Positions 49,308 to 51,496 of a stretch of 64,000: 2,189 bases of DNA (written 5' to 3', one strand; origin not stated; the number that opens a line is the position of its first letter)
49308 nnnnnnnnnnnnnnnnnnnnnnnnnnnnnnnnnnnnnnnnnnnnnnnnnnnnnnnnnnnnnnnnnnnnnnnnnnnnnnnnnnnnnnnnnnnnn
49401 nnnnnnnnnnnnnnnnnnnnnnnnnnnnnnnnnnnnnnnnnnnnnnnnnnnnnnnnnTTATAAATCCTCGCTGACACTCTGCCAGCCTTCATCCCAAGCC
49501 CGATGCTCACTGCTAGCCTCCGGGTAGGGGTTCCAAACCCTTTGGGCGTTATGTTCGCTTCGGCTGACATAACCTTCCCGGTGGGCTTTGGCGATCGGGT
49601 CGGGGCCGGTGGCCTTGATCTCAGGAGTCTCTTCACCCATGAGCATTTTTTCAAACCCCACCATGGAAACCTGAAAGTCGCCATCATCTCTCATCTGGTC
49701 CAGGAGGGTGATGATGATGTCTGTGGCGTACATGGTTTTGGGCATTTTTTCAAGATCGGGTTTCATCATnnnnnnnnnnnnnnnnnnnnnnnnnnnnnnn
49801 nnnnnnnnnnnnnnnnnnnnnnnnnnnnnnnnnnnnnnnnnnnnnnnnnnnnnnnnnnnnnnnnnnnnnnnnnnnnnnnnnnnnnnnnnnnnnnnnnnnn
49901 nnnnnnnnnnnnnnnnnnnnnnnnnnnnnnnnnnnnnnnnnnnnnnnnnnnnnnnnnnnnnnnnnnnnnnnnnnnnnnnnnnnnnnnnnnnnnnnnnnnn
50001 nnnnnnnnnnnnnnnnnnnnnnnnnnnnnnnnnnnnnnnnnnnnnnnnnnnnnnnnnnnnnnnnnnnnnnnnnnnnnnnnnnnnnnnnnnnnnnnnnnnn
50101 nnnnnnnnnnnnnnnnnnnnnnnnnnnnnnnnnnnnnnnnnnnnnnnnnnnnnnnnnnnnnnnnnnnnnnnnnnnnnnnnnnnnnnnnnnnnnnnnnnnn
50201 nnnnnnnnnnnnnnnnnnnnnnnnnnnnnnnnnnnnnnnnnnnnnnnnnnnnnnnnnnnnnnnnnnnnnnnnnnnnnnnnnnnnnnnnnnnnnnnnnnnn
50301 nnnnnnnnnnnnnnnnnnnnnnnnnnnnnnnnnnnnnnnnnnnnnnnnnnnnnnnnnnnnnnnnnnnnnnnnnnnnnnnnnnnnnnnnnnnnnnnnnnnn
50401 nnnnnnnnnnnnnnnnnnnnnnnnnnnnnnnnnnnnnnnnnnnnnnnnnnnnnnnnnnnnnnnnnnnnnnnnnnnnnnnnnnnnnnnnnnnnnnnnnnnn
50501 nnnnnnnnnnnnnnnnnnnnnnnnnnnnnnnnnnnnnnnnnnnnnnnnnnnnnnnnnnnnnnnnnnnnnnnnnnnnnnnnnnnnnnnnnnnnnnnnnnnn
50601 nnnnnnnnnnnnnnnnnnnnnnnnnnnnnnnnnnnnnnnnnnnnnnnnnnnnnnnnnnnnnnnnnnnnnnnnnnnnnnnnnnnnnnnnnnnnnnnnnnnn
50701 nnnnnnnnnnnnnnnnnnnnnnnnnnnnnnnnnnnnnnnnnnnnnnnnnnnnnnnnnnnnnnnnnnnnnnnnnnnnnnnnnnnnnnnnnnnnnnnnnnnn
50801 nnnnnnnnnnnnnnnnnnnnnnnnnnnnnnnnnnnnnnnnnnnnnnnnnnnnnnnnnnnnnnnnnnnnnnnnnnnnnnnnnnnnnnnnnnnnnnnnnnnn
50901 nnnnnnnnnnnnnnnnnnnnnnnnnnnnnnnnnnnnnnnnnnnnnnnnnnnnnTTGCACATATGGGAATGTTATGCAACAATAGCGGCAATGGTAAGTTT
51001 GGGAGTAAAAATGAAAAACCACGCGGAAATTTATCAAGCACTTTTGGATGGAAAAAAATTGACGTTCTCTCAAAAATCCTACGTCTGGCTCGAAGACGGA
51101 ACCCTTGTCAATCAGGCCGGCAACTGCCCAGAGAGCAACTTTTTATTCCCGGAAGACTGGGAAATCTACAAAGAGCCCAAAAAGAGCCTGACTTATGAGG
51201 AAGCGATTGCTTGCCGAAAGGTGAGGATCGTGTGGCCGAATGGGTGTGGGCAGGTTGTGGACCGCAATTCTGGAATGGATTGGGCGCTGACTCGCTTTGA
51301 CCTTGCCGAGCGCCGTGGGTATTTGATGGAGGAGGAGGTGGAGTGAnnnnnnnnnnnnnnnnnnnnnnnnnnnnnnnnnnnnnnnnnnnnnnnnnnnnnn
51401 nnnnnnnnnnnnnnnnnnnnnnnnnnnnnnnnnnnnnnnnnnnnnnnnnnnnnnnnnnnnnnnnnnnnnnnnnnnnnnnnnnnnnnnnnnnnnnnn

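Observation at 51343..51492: Micro-protein mimicking the ClpX N-terminal zinc-binding domain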

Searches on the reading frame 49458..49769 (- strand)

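Call 13: search_protein_families(library=phrogs, proteins=[window:49458-49769:-], max_evalue=0.001)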
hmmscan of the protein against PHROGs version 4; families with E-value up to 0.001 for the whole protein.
window:49458-49769:- (103 aa): 0 families

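Call 14: search_protein_families(library=pfam, proteins=[window:49458-49769:-], max_evalue=0.01)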
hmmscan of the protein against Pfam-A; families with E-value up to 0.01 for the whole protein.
window:49458-49769:- (103 aa): 1 family
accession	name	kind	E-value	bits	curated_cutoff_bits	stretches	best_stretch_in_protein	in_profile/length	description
PF04957.18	RMF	-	0.002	18.6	27.9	1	57-101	7-50/53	Ribosome modulation factor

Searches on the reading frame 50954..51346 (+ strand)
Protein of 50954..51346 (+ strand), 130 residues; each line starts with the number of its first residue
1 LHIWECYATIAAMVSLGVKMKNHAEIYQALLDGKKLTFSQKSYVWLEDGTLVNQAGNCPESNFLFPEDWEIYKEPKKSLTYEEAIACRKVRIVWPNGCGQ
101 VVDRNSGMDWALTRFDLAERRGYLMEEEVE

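Call 13: search_protein_families(library=phrogs, proteins=[window:50954-51346:+], max_evalue=0.001)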
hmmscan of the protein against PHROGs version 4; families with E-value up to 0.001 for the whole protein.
window:50954-51346:+ (130 aa): 0 families

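Call 14: search_protein_families(library=pfam, proteins=[window:50954-51346:+], max_evalue=0.01)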
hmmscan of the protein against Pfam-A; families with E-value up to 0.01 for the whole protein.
window:50954-51346:+ (130 aa): 0 families

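Call 79: find_homologous_proteins(query=window:51011-51343:+, max_evalue=0.001)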
Query window:51011-51343:+ (111 aa): 4 proteins with E <= 0.001 among 5 candidates.
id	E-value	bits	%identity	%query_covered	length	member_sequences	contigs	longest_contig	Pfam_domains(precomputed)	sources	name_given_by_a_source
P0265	3.1e-71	255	100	100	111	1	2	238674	-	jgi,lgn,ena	-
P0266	1.3e-8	53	55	55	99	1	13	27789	-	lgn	-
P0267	2.4e-7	49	39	86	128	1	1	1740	-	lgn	-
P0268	5.2e-7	48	52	52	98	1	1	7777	-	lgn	-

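Call 80: find_encoding_contigs(protein=P0266, flank=5000, max_places=4)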
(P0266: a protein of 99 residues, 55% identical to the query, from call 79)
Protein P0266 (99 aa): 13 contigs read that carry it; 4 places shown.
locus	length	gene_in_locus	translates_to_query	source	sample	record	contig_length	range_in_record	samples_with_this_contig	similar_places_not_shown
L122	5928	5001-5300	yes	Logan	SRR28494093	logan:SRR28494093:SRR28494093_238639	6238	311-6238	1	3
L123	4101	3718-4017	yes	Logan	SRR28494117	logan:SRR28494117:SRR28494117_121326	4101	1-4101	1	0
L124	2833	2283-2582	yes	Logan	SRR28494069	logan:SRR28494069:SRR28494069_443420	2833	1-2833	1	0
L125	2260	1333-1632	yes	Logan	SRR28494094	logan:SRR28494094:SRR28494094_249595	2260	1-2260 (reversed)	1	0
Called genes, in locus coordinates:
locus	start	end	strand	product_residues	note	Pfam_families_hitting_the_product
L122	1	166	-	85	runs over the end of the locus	-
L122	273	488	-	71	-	-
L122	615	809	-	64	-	-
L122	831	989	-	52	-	PF01402:RHH_1 (weak)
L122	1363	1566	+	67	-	-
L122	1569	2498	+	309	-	-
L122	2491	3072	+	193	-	-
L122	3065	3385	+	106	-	-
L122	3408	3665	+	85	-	-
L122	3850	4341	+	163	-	PF02732:ERCC4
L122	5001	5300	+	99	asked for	-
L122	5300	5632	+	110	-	-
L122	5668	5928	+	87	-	?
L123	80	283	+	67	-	-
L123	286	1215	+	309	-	-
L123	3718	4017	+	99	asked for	-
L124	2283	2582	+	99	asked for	-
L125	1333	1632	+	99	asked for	-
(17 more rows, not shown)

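Call 81: find_encoding_contigs(protein=P0265, flank=10000, max_places=4)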
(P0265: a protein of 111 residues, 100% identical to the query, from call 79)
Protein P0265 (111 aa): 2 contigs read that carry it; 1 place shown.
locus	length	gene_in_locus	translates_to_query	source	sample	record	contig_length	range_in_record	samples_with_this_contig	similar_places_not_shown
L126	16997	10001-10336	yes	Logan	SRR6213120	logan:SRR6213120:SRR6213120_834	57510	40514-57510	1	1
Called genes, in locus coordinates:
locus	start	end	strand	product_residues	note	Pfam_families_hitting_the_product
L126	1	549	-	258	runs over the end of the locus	-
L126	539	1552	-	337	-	PF23474:Acb1, PF14550:Peptidase_S78_2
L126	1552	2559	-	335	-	PF04233:Phage_Mu_F (weak)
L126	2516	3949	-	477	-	PF06074:Portal_Mu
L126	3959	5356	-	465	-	PF03237:Terminase_6N, PF17289:Terminase_6C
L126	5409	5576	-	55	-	-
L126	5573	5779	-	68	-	-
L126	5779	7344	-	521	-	-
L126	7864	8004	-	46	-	-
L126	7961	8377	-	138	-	-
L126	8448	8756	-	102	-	-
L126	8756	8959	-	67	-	-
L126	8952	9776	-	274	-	-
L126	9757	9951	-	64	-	-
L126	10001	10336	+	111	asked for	-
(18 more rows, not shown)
